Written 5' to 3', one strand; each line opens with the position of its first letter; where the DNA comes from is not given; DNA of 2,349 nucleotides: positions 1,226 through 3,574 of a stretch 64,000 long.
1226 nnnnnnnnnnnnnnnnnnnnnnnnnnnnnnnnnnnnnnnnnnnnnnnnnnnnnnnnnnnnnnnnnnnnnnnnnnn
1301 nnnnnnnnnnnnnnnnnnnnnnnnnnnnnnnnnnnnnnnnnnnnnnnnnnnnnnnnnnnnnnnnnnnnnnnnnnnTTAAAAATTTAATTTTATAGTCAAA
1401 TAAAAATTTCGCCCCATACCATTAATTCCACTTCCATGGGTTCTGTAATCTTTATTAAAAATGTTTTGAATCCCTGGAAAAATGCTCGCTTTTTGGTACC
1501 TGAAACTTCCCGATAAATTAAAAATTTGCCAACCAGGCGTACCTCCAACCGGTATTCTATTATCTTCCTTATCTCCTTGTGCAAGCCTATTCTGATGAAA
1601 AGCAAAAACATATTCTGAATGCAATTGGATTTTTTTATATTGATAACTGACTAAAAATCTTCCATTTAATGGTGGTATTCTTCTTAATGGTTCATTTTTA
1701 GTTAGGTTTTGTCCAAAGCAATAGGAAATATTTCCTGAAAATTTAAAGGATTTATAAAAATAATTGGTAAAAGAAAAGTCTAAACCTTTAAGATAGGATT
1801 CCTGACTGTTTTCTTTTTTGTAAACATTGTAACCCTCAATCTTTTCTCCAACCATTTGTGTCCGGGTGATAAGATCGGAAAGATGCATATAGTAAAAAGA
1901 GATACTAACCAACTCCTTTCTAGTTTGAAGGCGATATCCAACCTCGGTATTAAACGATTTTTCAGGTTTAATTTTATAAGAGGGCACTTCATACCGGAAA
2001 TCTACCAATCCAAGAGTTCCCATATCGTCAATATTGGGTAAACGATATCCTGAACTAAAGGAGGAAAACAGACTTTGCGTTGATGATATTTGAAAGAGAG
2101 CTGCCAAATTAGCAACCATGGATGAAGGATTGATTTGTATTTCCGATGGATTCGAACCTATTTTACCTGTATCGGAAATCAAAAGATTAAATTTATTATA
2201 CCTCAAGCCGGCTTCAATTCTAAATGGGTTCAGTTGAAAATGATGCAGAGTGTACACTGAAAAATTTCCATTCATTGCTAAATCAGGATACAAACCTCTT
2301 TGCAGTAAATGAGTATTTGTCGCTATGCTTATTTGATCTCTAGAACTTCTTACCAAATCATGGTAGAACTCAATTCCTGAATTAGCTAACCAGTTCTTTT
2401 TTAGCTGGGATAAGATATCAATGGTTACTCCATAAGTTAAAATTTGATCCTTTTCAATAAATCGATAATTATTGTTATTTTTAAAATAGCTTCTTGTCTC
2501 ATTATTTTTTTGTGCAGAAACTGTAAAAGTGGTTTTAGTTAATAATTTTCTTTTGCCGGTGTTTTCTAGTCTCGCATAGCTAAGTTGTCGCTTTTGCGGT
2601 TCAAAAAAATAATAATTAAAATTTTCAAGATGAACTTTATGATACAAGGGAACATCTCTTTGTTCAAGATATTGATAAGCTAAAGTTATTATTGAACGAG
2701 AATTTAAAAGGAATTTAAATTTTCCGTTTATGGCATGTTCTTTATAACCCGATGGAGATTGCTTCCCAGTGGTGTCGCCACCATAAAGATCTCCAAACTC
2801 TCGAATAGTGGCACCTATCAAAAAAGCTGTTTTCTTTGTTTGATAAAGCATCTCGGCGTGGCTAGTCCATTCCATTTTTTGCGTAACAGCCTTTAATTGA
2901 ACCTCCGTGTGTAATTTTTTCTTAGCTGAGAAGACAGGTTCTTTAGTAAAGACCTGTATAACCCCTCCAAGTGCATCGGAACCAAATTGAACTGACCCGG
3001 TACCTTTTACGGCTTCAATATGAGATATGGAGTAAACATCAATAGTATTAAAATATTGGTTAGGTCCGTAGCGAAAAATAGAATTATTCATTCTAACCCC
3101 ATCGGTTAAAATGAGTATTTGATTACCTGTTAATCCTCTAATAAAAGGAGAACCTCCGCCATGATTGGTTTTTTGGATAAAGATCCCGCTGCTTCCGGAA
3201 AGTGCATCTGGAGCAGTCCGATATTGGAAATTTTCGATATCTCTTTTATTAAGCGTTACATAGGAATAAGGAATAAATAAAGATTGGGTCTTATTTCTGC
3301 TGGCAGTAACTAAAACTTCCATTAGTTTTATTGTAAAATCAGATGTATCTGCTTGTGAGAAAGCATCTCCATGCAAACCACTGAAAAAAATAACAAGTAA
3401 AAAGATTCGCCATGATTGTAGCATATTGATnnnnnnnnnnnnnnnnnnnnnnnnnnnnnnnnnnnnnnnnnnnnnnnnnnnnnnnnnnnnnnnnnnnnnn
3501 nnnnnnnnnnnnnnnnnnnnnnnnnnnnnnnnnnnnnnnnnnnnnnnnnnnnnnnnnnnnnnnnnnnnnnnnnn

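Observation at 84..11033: SusC/SusD utilisation locus that appears dedicated to phosphorus (organophosphate/phosphonate) scavenging rather than glycan use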

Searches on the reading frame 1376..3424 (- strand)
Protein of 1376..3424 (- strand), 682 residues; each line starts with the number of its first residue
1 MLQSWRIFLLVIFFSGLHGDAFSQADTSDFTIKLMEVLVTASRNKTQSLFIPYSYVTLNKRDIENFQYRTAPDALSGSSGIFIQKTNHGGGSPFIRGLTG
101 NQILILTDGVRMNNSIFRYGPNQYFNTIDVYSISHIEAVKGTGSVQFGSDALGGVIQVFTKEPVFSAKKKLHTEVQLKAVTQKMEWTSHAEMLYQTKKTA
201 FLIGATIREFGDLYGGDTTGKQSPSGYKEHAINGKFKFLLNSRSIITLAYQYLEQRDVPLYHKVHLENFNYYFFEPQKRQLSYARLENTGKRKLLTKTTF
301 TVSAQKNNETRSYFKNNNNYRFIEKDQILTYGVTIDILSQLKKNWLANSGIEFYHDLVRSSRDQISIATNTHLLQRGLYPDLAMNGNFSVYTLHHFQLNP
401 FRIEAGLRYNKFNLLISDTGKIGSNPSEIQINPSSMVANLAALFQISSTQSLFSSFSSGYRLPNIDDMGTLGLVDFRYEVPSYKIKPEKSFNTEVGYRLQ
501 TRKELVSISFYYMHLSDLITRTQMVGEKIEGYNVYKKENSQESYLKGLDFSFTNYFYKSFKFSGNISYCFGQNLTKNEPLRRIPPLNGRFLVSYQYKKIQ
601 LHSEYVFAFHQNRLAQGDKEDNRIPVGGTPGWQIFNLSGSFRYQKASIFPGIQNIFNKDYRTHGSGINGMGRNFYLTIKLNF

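Call 3: search_protein_families(library=pfam, proteins=[window:1376-3424:-], max_evalue=0.01)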
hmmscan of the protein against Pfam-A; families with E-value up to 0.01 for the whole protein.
window:1376-3424:- (682 aa): 2 families
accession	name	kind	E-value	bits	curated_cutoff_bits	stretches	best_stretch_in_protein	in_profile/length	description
PF00593.30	TonB_dep_Rec_b-barrel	-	3.5e-26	93.5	27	1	243-654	60-435/436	TonB dependent receptor-like, beta-barrel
PF07715.20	Plug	-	6.1e-21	75.4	23.9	1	51-155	5-107/107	TonB-dependent Receptor Plug Domain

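Call 4: search_protein_families(library=ncbifam, proteins=[window:1376-3424:-], max_evalue=0.01)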
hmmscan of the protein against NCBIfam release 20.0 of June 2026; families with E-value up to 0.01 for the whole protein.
window:1376-3424:- (682 aa): 24 families
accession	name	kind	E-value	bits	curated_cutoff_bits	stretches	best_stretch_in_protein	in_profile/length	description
TIGR01785.1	TonB-hemin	subfamily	1.4e-55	189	316.85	1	36-682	3-677/677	TonB-dependent heme/hemoglobin receptor family protein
TIGR01786.1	TonB-hemlactrns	subfamily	7.2e-47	160.1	323.75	1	37-682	3-719/719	TonB-dependent hemoglobin/transferrin/lactoferrin family receptor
TIGR01779.1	TonB-B12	equivalog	1.9e-27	96.1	599.7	2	33-168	27-161/614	TonB-dependent vitamin B12 receptor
TIGR01778.1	TonB-copper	equivalog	5.2e-27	94.9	472.45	1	83-664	29-606/637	TonB-dependent copper receptor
TIGR01783.1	TonB-siderophor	subfamily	3.6e-21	75.5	223.5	2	400-682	376-649/649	TonB-dependent siderophore receptor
NF007926.1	PRK10641.1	equivalog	4.2e-20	71.8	836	2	35-162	28-155/617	TonB-dependent vitamin B12 receptor BtuB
NF010010.0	PRK13483.1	equivalog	1.6e-19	69.3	927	2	24-186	26-184/660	ligand-gated channel protein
NF007478.2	PRK10064.1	equivalog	1.7e-17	63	745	2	37-162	33-159/663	catecholate siderophore receptor CirA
TIGR01776.1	TonB-tbp-lbp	subfamily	2e-16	59.1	468.8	2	405-543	618-762/946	lactoferrin/transferrin family TonB-dependent receptor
NF010038.0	PRK13513.1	equivalog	9.8e-16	57.4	942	1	31-183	32-183/659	ligand-gated channel protein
NF052649.1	TonRcptRhtA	equivalog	1.3e-14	53.3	1100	1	23-176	30-179/744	TonB-dependent siderophore receptor RhtA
NF010011.0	PRK13484.1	equivalog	9.2e-14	50.6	1197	1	35-183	31-178/682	IreA family TonB-dependent siderophore receptor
NF010048.1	PRK13524.1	subfamily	1.6e-13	50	493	2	484-679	528-741/744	FepA family TonB-dependent siderophore receptor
NF038289.1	Zn_piracy_ZnuD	exception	3.9e-11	42.3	950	2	21-178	19-172/685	zinc piracy TonB-dependent receptor ZnuD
NF010051.0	PRK13528.1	subfamily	5.8e-11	41.4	583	2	482-682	516-727/727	FepA family TonB-dependent siderophore receptor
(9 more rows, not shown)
